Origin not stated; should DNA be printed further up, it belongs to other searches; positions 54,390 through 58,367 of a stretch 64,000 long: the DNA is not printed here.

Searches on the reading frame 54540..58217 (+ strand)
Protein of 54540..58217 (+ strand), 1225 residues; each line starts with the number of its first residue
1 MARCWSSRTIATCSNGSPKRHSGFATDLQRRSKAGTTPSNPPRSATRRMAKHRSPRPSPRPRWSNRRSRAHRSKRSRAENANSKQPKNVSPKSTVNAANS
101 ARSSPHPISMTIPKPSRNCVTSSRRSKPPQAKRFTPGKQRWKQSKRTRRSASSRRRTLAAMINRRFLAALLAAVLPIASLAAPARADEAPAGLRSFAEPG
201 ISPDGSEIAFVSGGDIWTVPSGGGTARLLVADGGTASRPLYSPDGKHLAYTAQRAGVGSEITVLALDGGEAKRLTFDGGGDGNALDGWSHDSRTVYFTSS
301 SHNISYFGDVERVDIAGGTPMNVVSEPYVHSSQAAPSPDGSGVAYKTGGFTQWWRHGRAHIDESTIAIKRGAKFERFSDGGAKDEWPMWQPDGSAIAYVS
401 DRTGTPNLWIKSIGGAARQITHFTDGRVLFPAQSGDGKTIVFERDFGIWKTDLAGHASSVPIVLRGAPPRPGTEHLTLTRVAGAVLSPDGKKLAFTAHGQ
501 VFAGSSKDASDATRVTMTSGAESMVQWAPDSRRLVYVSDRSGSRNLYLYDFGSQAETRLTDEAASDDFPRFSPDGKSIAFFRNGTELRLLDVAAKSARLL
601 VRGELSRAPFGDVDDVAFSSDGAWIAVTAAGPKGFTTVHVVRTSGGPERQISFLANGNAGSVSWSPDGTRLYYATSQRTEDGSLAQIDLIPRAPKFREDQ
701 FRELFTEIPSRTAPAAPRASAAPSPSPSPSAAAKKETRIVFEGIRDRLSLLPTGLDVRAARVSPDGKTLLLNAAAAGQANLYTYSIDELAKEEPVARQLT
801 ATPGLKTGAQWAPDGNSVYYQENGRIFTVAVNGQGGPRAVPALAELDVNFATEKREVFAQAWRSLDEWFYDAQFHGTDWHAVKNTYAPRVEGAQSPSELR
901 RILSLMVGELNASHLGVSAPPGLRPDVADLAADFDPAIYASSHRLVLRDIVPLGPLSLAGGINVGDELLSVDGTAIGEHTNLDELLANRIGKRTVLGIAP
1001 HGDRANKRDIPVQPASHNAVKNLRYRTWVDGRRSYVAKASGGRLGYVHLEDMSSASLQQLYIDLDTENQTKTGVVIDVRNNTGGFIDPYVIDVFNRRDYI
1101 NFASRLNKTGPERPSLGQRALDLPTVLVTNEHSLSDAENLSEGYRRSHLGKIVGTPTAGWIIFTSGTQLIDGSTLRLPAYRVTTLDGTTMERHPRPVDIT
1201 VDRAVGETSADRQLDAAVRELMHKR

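Call 44: search_protein_families(library=pfam, proteins=[window:54540-58217:+], max_evalue=0.001)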
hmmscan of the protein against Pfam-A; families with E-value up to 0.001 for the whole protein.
window:54540-58217:+ (1225 aa): 7 families
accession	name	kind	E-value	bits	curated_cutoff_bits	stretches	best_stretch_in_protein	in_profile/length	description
PF07676.18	PD40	-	4.9e-44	147.8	20.9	4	381-410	8-38/38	WD40-like Beta Propeller Repeat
PF03572.23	Peptidase_S41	-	8.5e-22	77.9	24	1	1043-1194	1-158/165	Peptidase family S41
PF14684.11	Tricorn_C1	-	3.3e-16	59.4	24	1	851-908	2-59/59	Tricorn protease C1 domain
PF00930.27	DPPIV_N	-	4.3e-15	55.7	22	0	514-563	37-82/354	Dipeptidyl peptidase IV (DPP IV) N-terminal region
PF25174.1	Beta-prop_THOC3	-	3.7e-08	33.2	305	1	487-672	11-187/272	THOC3 beta-propeller domain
PF14583.12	Pectate_lyase22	-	1.8e-07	30.7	30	0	490-594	4-111/386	Oligogalacturonate lyase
PF02897.21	Peptidase_S9_N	-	0.00016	21.1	24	0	756-822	125-188/414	Prolyl oligopeptidase, N-terminal beta-propeller domain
